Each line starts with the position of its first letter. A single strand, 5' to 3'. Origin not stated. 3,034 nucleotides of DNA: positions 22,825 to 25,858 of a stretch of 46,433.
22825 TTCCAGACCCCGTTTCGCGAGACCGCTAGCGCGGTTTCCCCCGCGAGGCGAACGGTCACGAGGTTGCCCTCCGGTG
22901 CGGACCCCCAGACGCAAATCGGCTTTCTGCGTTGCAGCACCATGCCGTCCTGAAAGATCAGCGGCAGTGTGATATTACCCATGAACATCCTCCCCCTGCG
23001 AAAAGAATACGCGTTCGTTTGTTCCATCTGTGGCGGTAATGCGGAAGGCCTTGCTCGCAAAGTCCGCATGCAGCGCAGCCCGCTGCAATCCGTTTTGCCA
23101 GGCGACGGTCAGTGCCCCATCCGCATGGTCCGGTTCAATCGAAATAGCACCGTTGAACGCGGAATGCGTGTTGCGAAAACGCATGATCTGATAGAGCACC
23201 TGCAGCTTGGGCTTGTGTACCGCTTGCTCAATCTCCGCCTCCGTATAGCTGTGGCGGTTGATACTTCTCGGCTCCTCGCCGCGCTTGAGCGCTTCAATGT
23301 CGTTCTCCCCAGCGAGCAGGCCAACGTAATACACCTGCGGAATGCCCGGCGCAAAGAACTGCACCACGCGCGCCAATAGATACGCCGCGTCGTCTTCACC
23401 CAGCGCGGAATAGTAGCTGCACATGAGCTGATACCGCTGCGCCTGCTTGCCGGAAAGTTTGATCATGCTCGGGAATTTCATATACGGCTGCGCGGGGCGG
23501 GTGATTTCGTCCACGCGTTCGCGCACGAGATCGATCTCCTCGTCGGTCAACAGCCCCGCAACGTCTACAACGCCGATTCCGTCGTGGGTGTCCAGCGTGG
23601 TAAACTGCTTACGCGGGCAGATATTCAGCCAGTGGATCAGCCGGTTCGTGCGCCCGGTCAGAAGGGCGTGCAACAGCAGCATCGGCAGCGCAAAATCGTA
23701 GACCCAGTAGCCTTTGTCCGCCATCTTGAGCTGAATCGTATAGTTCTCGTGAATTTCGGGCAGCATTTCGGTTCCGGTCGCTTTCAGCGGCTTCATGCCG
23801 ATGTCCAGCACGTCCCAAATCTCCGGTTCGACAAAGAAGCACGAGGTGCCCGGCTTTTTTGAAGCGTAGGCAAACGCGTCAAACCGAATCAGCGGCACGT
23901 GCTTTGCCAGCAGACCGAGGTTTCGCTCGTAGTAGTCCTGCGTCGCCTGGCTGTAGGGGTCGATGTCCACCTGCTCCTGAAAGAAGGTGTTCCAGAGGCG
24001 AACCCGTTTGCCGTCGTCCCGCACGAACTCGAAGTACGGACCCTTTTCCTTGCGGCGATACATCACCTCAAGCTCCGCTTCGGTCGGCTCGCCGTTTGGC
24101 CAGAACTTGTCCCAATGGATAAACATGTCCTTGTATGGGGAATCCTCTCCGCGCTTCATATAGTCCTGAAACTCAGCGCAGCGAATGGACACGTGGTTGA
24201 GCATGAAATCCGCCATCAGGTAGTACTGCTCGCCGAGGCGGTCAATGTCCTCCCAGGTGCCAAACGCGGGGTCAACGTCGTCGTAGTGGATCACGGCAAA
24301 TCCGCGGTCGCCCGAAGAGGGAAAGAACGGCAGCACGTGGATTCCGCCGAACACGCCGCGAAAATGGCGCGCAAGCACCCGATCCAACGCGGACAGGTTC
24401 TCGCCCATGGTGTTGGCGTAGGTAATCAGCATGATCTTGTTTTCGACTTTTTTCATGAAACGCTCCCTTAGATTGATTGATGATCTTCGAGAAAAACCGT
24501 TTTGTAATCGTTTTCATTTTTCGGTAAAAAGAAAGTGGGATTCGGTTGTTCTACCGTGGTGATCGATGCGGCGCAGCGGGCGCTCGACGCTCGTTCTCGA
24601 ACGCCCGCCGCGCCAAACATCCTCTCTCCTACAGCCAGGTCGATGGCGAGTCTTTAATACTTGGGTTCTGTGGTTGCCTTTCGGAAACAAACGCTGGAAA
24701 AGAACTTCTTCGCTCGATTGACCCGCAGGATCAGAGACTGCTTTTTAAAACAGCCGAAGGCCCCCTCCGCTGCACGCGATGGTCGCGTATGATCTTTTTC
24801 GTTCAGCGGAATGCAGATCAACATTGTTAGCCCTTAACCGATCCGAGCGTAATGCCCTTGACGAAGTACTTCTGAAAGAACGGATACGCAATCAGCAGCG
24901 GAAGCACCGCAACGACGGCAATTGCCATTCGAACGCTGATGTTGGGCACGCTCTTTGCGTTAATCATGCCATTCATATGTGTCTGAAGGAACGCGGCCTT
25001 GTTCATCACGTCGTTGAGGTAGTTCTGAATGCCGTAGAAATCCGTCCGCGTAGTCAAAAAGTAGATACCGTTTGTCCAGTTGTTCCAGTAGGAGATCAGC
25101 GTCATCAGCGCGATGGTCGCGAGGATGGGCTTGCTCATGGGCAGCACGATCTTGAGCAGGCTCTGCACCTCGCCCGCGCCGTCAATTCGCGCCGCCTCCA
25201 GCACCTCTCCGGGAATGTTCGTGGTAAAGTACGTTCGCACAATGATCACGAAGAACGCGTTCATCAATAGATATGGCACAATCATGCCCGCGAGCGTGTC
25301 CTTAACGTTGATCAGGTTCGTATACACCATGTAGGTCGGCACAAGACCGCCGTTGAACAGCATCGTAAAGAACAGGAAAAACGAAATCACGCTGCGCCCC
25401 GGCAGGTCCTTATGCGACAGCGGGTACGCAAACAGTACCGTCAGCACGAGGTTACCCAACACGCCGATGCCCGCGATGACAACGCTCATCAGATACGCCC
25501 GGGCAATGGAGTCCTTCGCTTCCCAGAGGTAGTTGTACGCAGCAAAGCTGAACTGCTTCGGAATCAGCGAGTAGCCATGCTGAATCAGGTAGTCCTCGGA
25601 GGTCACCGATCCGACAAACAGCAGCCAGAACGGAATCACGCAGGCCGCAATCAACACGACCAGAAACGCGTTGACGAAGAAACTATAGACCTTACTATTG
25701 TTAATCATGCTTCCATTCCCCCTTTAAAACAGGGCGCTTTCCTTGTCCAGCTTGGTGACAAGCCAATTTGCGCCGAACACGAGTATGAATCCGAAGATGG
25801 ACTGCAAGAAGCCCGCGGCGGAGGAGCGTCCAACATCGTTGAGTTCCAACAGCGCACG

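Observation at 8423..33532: Esterase-saturated, glycosidase-free sugar locus: candidate intracellular pathway for heavily acylated alpha-glucosides (acyl-sugars)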

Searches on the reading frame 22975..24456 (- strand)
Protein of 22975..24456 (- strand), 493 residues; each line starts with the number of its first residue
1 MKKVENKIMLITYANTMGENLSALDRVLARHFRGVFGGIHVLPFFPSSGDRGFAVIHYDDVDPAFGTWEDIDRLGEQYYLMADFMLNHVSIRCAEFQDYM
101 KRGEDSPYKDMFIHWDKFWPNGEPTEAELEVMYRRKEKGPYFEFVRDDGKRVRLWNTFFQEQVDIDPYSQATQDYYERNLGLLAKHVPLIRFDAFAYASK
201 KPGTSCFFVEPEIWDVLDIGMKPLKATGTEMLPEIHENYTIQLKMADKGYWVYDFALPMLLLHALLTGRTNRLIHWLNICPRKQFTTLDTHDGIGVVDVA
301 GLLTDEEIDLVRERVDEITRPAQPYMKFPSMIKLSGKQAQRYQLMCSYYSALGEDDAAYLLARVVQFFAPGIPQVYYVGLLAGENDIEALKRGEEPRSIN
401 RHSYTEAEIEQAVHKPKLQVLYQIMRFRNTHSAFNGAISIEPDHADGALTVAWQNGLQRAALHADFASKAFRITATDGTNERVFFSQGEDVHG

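Call 5: search_protein_families(library=pfam, proteins=[window:22975-24456:-], max_evalue=0.01)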
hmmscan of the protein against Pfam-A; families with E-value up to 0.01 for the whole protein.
window:22975-24456:- (493 aa): 1 family
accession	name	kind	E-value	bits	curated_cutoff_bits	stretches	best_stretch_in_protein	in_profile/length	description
PF00128.31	Alpha-amylase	-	2.9e-09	37.1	22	1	38-125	35-127/446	Alpha amylase, catalytic domain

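Call 7: search_protein_families(library=ncbifam, proteins=[window:22975-24456:-], max_evalue=0.01)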
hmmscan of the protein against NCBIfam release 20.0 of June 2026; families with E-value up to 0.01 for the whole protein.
window:22975-24456:- (493 aa): 7 families
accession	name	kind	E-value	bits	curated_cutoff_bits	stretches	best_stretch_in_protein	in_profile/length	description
TIGR03852.1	sucrose_gtfA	equivalog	4.3e-185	615.8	334.4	1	6-475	1-469/470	sucrose phosphorylase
TIGR02456.1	treS_nterm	equivalog_domain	1.6e-09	36.8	678.35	1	39-213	45-216/539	maltose alpha-D-glucosyltransferase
TIGR02403.1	trehalose_treC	equivalog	1.1e-07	30.9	799.05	1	40-124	45-131/544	alpha,alpha-phosphotrehalase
NF008183.0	PRK10933.1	subfamily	5.3e-07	28.7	535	1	38-167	49-173/551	alpha,alpha-phosphotrehalase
NF041090.1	Cyc-maltodext_AglB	equivalog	3.8e-06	26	540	1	39-115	82-161/470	cyclomaltodextrinase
NF051899.1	BetGalacBglAAgro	equivalog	1e-05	24.1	900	1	38-174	44-177/537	beta-galactosidase BglA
TIGR02401.1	trehalose_TreY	equivalog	0.0017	16.6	498.65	1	50-117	46-122/838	malto-oligosyltrehalose synthase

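Call 8: search_solved_structures(query=window:22975-24456:-, max_evalue=1e-20, show_alignments=2)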
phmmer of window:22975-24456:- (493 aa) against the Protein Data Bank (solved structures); distinct sequences matched with E-value up to 1e-20: 14.
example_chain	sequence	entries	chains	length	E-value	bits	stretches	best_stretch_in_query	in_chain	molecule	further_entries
7qqj_A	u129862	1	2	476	2.1e-160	538.1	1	3-473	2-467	Sucrose phosphorylase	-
7qqi_A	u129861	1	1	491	1.2e-143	482.8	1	2-474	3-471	Aamy domain-containing protein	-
6s9v_A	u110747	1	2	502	1.1e-120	407.1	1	4-472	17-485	Sucrose 6(F)-phosphate phosphorylase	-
7xdq_A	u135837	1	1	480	6.5e-120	404.5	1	4-478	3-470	Glucosylglycerol phosphorylase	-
7xdr_A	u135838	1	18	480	1.3e-118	400.3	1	4-478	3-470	Glucosylglycerol phosphorylase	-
9j1u_F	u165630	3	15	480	1.9e-114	386.5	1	4-473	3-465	Sucrose phosphorylase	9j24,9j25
1r7a_A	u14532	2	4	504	6.2e-98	332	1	5-462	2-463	sucrose phosphorylase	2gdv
7znp_A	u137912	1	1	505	1e-97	331.3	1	3-476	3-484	Sucrose phosphorylase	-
2gdu_A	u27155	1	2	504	1.6e-97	330.7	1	5-462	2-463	sucrose phosphorylase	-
5c8b_B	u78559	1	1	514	5.1e-97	329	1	4-462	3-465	Sucrose phosphorylase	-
6fme_B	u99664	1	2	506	5.7e-97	328.8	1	4-462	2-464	Sucrose phosphorylase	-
5mb2_B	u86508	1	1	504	7.3e-97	328.5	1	5-462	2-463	Sucrose phosphorylase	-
5m9x_B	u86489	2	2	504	3.6e-96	326.2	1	5-462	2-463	Sucrose phosphorylase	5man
6s9u_A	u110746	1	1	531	1e-73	252.2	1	4-481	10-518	Putative sucrose phosphorylase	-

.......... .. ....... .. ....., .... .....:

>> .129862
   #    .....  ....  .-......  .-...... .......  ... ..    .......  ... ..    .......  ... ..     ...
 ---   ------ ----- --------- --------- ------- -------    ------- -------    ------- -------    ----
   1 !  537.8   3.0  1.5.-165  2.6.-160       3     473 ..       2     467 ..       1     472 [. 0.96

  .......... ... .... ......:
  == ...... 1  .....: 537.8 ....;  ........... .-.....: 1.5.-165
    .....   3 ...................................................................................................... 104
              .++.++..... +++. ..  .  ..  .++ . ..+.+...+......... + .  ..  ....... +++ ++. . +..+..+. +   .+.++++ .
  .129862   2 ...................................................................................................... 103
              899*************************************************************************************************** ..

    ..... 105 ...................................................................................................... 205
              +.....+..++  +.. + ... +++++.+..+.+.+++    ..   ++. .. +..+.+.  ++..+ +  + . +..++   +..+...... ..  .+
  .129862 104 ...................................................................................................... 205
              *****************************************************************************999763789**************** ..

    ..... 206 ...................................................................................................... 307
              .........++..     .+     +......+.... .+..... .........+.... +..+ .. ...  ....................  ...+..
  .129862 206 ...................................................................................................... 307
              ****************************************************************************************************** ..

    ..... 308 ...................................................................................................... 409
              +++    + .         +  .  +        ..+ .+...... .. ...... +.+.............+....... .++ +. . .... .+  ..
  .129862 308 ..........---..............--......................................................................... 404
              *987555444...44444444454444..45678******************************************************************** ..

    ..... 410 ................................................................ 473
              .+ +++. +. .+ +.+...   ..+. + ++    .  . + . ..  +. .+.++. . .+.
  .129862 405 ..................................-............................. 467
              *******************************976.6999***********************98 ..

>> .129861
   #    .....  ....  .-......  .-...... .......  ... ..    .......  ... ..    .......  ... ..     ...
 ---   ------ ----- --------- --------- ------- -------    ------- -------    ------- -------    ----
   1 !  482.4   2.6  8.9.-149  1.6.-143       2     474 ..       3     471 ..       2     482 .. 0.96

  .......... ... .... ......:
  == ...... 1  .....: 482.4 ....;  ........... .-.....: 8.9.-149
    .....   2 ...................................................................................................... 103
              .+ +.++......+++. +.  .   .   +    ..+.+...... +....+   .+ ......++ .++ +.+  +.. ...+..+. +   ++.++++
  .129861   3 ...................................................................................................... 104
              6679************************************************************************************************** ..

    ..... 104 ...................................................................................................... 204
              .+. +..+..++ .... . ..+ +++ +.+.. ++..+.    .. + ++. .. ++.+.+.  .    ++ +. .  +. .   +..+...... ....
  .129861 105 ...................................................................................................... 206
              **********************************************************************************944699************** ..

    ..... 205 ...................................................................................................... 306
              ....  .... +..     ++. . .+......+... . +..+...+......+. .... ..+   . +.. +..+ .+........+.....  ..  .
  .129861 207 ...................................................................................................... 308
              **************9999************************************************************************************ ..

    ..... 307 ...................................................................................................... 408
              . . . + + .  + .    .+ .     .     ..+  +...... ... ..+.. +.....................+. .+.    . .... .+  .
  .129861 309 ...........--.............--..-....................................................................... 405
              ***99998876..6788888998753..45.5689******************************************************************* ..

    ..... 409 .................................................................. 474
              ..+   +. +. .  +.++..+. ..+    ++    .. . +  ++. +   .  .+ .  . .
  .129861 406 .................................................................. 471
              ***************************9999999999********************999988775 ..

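Call 10: find_encoding_contigs(protein=window:22975-24456:-, flank=10000, max_places=8)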
Protein window:22975-24456:- (493 aa): 1 contig read that carries it; 1 place shown.
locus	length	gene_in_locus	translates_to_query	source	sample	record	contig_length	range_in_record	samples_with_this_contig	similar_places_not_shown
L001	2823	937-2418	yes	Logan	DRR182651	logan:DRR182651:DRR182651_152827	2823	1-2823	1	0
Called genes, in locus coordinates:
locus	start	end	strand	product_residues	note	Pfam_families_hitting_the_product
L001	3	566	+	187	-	?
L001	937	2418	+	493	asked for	PF00128:Alpha-amylase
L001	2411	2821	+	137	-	?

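Call 67: find_homologous_proteins(query=window:22975-24456:-, max_evalue=1e-50)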
Query window:22975-24456:- (493 aa): 7946 proteins with E <= 1e-50 among 8000 candidates; the best 120 are listed.
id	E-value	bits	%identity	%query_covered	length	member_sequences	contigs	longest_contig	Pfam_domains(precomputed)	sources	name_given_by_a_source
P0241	0.0e+0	1074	92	100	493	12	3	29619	PF00128.32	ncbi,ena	-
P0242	9.8e-283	957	82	99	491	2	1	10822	PF00128.32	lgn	-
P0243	5.1e-282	954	82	99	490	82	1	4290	PF00128.32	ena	-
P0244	4.5e-278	941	81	99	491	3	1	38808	PF00128.32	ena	-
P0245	7.9e-277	937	80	99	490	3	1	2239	PF00128.32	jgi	-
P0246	3.6e-276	935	81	99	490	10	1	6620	PF00128.32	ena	-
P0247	8.2e-274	927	80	99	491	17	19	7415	PF00128.32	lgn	-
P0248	2.2e-273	926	80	99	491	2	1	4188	PF00128.32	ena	-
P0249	2.7e-273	925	80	99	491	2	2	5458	PF00128.32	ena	-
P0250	4.9e-273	925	80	99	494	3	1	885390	PF00128.32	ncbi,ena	-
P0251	3.9e-272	922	80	99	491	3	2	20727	PF00128.32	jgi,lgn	jgi:sucrose phosphorylase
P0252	4.1e-271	918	79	99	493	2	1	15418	PF00128.32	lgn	-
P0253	2.7e-270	915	78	99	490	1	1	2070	PF00128.32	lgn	-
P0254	3.3e-270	915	79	99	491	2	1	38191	PF00128.32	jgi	-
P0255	4.9e-270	915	79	99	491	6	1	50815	PF00128.32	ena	-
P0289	5.8e-245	832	72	97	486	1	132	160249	PF00128.32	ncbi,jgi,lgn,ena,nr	ncbi:sucrose phosphorylase [Lachnospiraceae bacterium]|jgi:sucrose phosphorylase|nr:sucrose phosphor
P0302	7.9e-243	825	73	97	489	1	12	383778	PF00128.32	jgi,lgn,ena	-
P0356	6.2e-233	792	68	97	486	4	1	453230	PF00128.32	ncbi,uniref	ncbi:sucrose phosphorylase [Paenibacillus sp. YIM B09110]|uniref:sucrose phosphorylase n=1 Tax=Paeni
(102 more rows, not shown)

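Call 69: find_encoding_contigs(protein=P0356, flank=10000, max_places=1)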
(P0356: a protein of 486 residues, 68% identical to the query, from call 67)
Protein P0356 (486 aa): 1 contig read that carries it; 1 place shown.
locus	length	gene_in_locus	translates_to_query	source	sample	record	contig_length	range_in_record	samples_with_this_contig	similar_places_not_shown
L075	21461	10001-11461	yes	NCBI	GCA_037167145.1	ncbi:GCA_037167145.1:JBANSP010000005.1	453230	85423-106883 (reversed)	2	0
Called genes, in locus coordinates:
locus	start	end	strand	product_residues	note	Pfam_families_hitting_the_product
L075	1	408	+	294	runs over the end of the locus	PF00480:ROK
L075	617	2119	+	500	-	PF01547:SBP_bac_1, PF12010:DUF3502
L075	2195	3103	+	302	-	PF00528:BPD_transp_1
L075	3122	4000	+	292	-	PF00528:BPD_transp_1 (weak)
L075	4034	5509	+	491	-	PF07833:Cu_amine_oxidN1 (faint)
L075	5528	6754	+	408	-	PF12832:MFS_1_like, PF13347:MFS_2, PF00083:Sugar_tr, PF05977:MFS_3, PF07690:MFS_1, PF12832:MFS_1_like (weak), PF07690:MFS_1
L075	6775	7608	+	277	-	PF00756:Esterase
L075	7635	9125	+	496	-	PF07833:Cu_amine_oxidN1 (weak)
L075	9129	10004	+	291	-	PF00756:Esterase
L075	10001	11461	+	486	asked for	PF00128:Alpha-amylase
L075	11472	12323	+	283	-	PF00756:Esterase, PF07859:Abhydrolase_3 (weak)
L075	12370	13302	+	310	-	PF00135:COesterase, PF20434:BD-FAE, PF07859:Abhydrolase_3, PF00326:Peptidase_S9 (weak)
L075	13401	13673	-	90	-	PF13460:NAD_binding_10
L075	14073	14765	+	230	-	PF03323:GerA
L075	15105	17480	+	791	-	PF14498:Glyco_hyd_65N_2, PF22124:Glyco_hydro_95_cat, PF21307:Glyco_hydro_95_C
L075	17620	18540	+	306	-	PF01040:UbiA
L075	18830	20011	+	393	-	PF00872:Transposase_mut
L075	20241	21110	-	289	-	PF02311:AraC_binding, PF07883:Cupin_2 (weak), PF00165:HTH_AraC (weak), PF12833:HTH_18, PF00165:HTH_AraC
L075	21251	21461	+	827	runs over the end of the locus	PF17132:Glyco_hydro_106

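Call 70: find_encoding_contigs(protein=P0302, flank=10000, max_places=1)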
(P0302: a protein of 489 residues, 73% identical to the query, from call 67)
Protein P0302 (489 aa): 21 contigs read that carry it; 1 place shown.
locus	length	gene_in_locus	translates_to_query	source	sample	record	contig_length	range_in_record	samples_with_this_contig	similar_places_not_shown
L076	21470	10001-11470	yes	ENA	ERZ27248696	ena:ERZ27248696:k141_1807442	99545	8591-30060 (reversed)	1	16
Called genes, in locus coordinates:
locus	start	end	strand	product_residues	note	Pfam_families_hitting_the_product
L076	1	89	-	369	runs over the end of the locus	PF13407:Peripla_BP_4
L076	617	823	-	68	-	PF11127:YgaP-like_TM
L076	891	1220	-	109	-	PF00355:Rieske, PF13806:Rieske_2, PF22543:Rieske_4 (weak)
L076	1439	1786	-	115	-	-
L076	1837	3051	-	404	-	PF11258:DUF3048, PF17479:DUF3048_C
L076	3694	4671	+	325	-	PF14249:Tocopherol_cycl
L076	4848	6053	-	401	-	PF12832:MFS_1_like (weak), PF07690:MFS_1, PF05977:MFS_3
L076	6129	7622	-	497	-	PF01547:SBP_bac_1 (weak), PF12010:DUF3502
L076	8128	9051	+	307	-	PF00528:BPD_transp_1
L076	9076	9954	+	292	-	PF00528:BPD_transp_1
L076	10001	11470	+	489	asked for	PF00128:Alpha-amylase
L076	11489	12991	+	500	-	PF03629:SASA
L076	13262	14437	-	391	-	PF00144:Beta-lactamase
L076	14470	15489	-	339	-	PF00356:LacI, PF00532:Peripla_BP_1, PF13407:Peripla_BP_4, PF13377:Peripla_BP_3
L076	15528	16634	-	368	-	PF00326:Peptidase_S9 (weak)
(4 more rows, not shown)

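Call 71: find_encoding_contigs(protein=P0289, flank=10000, max_places=1)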
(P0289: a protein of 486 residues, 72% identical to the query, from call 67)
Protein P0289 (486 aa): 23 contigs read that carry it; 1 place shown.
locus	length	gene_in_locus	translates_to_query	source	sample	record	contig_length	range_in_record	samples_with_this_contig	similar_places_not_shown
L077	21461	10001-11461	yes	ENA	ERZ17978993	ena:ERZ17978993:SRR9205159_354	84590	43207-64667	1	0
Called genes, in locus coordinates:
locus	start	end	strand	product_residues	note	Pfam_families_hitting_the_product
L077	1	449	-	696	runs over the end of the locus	PF01138:RNase_PH, PF03725:RNase_PH_C, PF03726:PNPase, PF01138:RNase_PH, PF00013:KH_1, PF00575:S1, PF23459:S1_RRP5 (faint)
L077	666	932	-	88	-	PF00312:Ribosomal_S15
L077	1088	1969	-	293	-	PF01522:Polysacc_deac_1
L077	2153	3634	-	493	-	-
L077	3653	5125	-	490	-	-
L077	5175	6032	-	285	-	PF00756:Esterase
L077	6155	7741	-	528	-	PF01547:SBP_bac_1, PF12010:DUF3502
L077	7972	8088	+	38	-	-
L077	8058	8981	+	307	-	PF00528:BPD_transp_1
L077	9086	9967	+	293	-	PF00528:BPD_transp_1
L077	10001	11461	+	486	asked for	PF00128:Alpha-amylase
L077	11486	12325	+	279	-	PF00756:Esterase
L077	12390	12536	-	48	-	-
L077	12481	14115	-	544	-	PF01229:Glyco_hydro_39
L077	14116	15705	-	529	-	PF00072:Response_reg, PF00165:HTH_AraC (weak), PF12833:HTH_18, PF00165:HTH_AraC (weak)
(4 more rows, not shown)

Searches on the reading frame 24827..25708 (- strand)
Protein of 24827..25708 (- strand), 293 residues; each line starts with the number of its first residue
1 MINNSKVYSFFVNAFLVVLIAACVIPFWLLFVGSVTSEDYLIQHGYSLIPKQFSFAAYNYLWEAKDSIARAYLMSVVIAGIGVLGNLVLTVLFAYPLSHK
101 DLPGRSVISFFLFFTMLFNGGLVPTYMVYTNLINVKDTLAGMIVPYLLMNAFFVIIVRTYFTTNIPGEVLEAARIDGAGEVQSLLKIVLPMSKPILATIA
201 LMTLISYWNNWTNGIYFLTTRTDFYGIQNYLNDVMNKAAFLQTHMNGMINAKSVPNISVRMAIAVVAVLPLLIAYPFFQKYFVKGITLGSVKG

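Call 5: search_protein_families(library=pfam, proteins=[window:24827-25708:-], max_evalue=0.01)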
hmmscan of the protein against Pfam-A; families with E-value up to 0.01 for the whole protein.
window:24827-25708:- (293 aa): 1 family
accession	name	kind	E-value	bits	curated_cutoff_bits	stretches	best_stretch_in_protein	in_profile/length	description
PF00528.27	BPD_transp_1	-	9.5e-13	48.7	26.4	1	110-286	35-182/184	Binding-protein-dependent transport system inner membrane component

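Call 66: search_protein_families(library=ncbifam, proteins=[window:24827-25708:-], max_evalue=0.00001)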
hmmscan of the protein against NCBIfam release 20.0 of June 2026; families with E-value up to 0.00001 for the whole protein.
window:24827-25708:- (293 aa): 5 families
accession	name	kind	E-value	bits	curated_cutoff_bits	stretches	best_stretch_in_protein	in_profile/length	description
NF008210.0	PRK10973.1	equivalog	1.8e-23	83.6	297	1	1-286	1-276/281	sn-glycerol-3-phosphate ABC transporter permease UgpE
NF040932.1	ABC_arch_GlcU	equivalog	2.7e-15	56.8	340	1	14-289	7-268/272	glucose ABC transporter permease GlcU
NF008231.0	PRK10998.1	equivalog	3.7e-15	56.3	261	1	6-293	10-296/296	maltose ABC transporter permease MalG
TIGR01581.1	Mo_ABC_porter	hypoth_equivalog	4e-08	33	210.3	1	67-201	18-165/225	ABC transporter permease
NF007047.0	PRK09500.1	equivalog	4.7e-08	32.9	326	1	11-202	6-191/257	spermidine/putrescine ABC transporter permease PotC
